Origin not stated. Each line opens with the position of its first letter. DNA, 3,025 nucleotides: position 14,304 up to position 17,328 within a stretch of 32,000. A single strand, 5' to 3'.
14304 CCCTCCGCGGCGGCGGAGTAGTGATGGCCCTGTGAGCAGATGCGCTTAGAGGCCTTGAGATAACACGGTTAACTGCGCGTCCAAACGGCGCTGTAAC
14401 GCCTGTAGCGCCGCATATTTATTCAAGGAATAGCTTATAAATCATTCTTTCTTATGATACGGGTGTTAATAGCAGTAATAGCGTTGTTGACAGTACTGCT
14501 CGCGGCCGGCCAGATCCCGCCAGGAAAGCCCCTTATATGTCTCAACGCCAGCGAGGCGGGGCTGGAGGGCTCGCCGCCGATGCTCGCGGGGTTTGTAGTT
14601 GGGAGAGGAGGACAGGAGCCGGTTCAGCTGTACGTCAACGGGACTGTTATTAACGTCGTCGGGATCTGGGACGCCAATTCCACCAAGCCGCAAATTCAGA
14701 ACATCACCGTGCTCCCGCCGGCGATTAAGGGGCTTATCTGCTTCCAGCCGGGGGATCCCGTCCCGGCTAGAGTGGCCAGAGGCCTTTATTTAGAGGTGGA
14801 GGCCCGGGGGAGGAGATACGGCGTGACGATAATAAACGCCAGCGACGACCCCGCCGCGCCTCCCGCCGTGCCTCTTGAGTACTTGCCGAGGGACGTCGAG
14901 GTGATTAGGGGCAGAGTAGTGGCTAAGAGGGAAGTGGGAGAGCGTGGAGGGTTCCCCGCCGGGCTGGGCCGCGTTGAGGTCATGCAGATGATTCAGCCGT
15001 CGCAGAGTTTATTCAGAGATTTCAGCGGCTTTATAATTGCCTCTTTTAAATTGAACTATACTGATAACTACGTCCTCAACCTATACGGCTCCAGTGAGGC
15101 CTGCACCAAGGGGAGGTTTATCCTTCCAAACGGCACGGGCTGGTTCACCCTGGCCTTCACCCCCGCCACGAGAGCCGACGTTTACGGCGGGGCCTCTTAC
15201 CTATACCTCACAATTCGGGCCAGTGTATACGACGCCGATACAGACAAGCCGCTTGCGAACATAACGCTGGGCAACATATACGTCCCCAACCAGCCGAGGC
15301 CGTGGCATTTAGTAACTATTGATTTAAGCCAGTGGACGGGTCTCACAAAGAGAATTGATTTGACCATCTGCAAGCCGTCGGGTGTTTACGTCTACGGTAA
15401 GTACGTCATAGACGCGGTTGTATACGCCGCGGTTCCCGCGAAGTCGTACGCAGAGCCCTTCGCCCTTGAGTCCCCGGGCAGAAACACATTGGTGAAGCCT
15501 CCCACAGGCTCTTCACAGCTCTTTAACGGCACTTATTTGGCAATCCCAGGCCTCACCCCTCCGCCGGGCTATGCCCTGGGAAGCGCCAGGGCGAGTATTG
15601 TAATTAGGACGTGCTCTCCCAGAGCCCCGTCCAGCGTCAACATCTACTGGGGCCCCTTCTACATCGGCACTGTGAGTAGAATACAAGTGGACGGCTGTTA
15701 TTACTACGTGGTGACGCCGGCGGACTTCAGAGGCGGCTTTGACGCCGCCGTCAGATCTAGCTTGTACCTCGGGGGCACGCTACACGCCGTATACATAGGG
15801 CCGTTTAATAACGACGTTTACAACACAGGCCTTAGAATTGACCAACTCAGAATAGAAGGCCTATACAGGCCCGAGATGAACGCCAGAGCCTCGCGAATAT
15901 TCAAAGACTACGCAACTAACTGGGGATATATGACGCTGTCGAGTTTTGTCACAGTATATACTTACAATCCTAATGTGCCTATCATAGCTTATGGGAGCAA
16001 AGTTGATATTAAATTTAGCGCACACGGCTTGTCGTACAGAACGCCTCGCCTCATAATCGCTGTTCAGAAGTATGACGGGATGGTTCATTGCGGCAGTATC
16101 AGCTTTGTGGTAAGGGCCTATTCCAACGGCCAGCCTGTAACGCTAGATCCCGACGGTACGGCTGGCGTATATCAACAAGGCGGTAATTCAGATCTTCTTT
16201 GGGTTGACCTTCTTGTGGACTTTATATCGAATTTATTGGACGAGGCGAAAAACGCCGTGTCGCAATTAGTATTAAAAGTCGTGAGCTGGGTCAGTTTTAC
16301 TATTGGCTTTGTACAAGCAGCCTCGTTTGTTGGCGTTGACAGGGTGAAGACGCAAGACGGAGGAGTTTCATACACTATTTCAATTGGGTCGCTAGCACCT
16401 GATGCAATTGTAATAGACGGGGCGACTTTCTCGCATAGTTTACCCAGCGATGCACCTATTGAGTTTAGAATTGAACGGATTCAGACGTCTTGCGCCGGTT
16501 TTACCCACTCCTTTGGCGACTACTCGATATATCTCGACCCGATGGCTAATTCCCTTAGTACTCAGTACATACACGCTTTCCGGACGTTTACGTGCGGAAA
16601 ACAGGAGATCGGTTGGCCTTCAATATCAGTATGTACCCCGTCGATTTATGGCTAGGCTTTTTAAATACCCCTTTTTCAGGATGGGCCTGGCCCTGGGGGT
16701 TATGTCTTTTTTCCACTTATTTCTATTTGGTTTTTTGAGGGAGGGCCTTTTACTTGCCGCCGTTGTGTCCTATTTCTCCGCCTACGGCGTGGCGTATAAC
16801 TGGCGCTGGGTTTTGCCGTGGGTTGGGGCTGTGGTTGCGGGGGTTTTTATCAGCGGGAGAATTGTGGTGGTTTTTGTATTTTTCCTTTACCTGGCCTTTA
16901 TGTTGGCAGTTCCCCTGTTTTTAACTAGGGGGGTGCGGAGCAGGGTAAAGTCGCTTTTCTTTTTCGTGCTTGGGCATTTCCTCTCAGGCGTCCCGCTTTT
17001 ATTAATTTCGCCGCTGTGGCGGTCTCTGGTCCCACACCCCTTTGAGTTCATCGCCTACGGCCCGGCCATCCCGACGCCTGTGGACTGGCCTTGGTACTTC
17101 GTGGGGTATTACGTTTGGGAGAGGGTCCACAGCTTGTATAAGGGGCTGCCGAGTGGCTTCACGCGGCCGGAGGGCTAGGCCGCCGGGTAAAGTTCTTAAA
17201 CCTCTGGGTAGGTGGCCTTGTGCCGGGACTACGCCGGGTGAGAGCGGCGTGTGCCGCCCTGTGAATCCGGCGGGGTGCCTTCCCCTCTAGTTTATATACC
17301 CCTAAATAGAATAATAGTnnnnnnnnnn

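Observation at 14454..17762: Uncharacterised surface module B: 733-aa sequon-rich protein, overlapping 176-aa polytopic membrane protein and a class-III-signal pilin-like ORF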

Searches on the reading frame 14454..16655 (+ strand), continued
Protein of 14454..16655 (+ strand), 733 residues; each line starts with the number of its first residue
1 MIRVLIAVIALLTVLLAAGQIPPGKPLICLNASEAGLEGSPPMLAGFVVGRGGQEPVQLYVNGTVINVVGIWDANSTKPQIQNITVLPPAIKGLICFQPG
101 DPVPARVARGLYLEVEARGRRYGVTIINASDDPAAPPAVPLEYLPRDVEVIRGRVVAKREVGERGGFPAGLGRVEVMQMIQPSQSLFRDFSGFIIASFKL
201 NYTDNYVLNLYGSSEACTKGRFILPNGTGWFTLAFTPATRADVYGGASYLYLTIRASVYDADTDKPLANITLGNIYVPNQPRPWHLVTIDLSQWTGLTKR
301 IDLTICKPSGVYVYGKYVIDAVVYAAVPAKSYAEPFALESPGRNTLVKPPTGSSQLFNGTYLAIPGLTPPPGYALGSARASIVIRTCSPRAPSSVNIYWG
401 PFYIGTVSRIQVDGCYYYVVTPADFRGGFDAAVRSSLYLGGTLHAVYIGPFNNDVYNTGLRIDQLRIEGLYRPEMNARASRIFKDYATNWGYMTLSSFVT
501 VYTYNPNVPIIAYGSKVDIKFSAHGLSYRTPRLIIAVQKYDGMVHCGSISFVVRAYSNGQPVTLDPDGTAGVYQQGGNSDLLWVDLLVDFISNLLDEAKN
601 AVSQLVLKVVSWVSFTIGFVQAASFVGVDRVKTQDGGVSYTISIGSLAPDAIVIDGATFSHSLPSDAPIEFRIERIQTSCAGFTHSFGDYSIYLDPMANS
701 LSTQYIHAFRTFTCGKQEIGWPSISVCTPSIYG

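Call 53: fold_search(model_id=the predicted structure, library=viral)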
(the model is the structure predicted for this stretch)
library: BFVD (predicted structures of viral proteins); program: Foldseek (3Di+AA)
matches with E <= 10: 1332; with E <= 0.001: 63
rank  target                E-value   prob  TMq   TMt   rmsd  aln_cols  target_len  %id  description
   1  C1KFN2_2              4.4e-08  0.99  0.13  0.09  50.6       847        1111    8  Putative tail fibre protein [Lactobacillus phage Lb338-1]
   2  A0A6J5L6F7            8.1e-08  0.99  0.12  0.11  24.6       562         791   11  Tail protein I [uncultured Caudovirales phage]
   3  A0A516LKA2            2.1e-07  0.87  0.11  0.09  29.9       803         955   12  (no name in the UniProt tables at hand)
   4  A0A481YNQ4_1          8.4e-07  0.89  0.14  0.10  28.0       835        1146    8  Collagen triple helix repeat protein [Pithovirus LCDPAC02]
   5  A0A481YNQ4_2          1.1e-06  0.94  0.15  0.11  26.6       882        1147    9  Collagen triple helix repeat protein [Pithovirus LCDPAC02]
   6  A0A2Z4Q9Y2            1.3e-06  0.93  0.14  0.14  35.3       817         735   11  Minor tail protein [Microbacterium phage Zeta1847]
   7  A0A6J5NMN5            2.8e-06  0.87  0.13  0.14  40.7       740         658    9  CUB domain [uncultured Caudovirales phage]
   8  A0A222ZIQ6            3.6e-06  0.98  0.14  0.15  27.8       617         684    9  Minor tail protein [Arthrobacter phage Wheelbite]
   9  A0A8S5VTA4            4.7e-06  0.66  0.11  0.09  44.1       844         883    8  (no name in the UniProt tables at hand)
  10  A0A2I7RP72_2          4.9e-06  0.77  0.12  0.12  30.1       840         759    9  (no name in the UniProt tables at hand)
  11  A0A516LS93            5.5e-06  0.87  0.13  0.08  28.5       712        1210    8  (no name in the UniProt tables at hand)
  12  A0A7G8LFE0            1.5e-05  0.51  0.11  0.12  30.9       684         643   10  (no name in the UniProt tables at hand)
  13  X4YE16                1.8e-05  0.80  0.15  0.11  29.5       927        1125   10  Distal tail protein N-terminal domain-containing protein [Lactococcus phage P078]
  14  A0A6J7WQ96            2.3e-05  0.82  0.12  0.12  25.0       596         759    8  CBM-cenC domain-containing protein [uncultured Caudovirales phage]
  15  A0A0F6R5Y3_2          2.3e-05  0.33  0.10  0.09  32.7       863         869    9  VrlC virulence-associated protein-like protein [Sinorhizobium phage phiM9]
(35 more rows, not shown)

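Call 62: search_solved_structures(query=A3, max_evalue=10)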
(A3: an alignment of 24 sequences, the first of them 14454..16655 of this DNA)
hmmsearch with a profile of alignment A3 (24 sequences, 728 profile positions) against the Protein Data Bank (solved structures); distinct sequences matched with E-value up to 10: 14.
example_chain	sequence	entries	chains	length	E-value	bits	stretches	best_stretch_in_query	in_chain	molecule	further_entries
5cwo_A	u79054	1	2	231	0.044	15.5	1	561-627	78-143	Designed helical repeat protein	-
8fbi_A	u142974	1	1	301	0.26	12.9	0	578-626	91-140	KWOCA_39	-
9x8u_A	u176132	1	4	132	0.38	12.4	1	499-574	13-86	YEATS domain-containing protein 4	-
9x8s_A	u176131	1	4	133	0.39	12.4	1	499-574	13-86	YEATS domain-containing protein 4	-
7eif_A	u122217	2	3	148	0.44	12.2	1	499-574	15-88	YEATS domain-containing protein 4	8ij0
8i60_C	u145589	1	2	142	0.46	12.1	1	499-574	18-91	YEATS domain-containing protein 4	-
5vna_A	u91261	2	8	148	0.51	12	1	499-574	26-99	YEATS domain-containing protein 4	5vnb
7jfy_B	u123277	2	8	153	0.55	11.9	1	499-574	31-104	YEATS domain-containing protein 4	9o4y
5y8v_B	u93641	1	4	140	0.56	11.9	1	500-574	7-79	YEATS domain-containing protein 4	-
8dkb_A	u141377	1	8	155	0.57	11.8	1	499-574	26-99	YEATS domain-containing protein 4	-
5xtz_A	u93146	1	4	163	0.6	11.7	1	499-574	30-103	YEATS domain-containing protein 4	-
5r68_B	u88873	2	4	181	0.87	11.2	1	499-574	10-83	YEATS domain-containing protein 4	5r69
6i52_C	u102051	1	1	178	1.1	10.9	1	194-263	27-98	Replication factor A protein 1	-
8x15_W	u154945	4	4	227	1.3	10.6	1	499-574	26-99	YEATS domain-containing protein 4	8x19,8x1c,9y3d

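Call 64: search_dna_similar(query=window:14454-16655:+, collection=phages, mode=protein, max_evalue=0.01)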
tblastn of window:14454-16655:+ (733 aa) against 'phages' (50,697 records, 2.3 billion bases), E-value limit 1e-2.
No match.

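Call 81: find_encoding_contigs(protein=P0035, flank=8000, max_places=2)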
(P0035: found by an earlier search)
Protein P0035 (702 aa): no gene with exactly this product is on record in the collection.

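Call 82: find_encoding_contigs(protein=P0017, flank=8000, max_places=2)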
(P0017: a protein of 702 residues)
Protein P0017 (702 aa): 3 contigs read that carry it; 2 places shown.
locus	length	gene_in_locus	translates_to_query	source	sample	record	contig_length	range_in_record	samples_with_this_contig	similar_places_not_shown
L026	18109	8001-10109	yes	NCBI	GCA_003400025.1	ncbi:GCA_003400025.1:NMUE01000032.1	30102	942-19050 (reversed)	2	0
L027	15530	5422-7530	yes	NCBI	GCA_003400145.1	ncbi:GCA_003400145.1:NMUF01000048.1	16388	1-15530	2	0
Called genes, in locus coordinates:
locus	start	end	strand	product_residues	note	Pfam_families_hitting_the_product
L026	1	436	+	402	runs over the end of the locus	PF07690:MFS_1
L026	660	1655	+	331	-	PF00291:PALP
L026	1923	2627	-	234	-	-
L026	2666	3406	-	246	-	PF00899:ThiF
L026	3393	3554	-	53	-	-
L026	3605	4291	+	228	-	PF03009:GDPD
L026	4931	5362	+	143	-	PF02463:SMC_N, PF13175:AAA_15, PF13476:AAA_23, PF13304:AAA_21 (weak)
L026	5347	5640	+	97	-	-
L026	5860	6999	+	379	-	PF00528:BPD_transp_1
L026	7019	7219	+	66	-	-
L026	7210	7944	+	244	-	PF00005:ABC_tran, PF13304:AAA_21 (faint)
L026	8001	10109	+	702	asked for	-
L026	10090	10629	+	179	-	-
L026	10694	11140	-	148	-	PF09821:AAA_assoc_C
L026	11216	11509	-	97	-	PF01176:eIF-1a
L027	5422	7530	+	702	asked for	-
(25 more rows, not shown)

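Call 94: search_protein_families(library=padloc, proteins=[window:14454-16655:+], max_evalue=0.1)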
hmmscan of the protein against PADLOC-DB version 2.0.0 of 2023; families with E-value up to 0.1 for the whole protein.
window:14454-16655:+ (733 aa): 0 families

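Call 96: find_related_loci(query=A3, collection=viral_contigs, flank=5000)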
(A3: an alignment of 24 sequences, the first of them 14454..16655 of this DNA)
Query A3 (733 aa) in viral_contigs; peptide patterns used: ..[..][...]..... (x = any residue, [..] = any of these).
8 stretches matched a pattern, but none encodes a relative of the query by tblastn (E <= 1e-3).

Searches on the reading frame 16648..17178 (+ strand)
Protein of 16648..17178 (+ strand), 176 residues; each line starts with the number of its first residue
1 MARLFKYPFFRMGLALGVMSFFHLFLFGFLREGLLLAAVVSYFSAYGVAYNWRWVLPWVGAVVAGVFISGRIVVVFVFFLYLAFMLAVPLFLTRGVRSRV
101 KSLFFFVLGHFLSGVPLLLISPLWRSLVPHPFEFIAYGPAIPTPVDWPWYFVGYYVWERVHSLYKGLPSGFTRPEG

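Call 6: search_protein_families(library=pfam, proteins=[window:16648-17178:+], max_evalue=1)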
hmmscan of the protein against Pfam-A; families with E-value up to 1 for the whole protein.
window:16648-17178:+ (176 aa): 0 families

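Call 7: search_protein_families(library=ncbifam, proteins=[window:16648-17178:+], max_evalue=1)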
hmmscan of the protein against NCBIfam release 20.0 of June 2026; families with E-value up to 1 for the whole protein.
window:16648-17178:+ (176 aa): 1 family
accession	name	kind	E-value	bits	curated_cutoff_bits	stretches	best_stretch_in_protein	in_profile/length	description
TIGR02868.1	CydC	equivalog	0.69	8.5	329.05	1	30-99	107-176/530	thiol reductant ABC exporter subunit CydC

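Call 23: search_protein_families(library=phrogs, proteins=[window:16648-17178:+], max_evalue=1)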
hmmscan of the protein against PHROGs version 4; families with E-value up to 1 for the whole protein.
window:16648-17178:+ (176 aa): 0 families

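Call 60: search_solved_structures(query=A5, max_evalue=10)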
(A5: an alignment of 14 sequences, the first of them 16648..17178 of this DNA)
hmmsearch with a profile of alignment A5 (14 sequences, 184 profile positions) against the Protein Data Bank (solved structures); distinct sequences matched with E-value up to 10: 1.
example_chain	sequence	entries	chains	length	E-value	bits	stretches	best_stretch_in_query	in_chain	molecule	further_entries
3hpl_C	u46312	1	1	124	9.8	9.6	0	61-128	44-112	Voltage-gated potassium channel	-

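Call 61: search_protein_families(library=pfam, alignment_id=A5, max_evalue=10)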
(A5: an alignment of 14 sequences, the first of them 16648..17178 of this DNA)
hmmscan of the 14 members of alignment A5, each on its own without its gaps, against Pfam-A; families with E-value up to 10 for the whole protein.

A. member 1, window:16648-17178:+ (176 aa): 0 families

B. families by the number of members that match (of 14 scanned): 8 families
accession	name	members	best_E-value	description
PF03661.18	TMEM33_Pom33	1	0.12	Transmembrane protein 33/Nucleoporin POM33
PF06952.16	PsiA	1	0.17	PsiA protein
PF17994.7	Glft2_N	1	0.56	Galactofuranosyltransferase 2 N-terminal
PF11023.14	DUF2614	1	0.61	Zinc-ribbon containing domain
PF17367.7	NiFe_hyd_3_EhaA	1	0.85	NiFe-hydrogenase-type-3 Eha complex subunit A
PF16311.10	TMEM100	1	1.5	Transmembrane protein 100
PF19529.4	DUF6057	1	2.7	Family of unknown function (DUF6057)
PF14715.11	FixP_N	1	3.3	N-terminal domain of cytochrome oxidase-cbb3, FixP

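Call 94: search_protein_families(library=padloc, proteins=[window:16648-17178:+], max_evalue=0.1)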
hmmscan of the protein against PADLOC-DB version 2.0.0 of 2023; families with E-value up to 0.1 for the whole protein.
window:16648-17178:+ (176 aa): 0 families
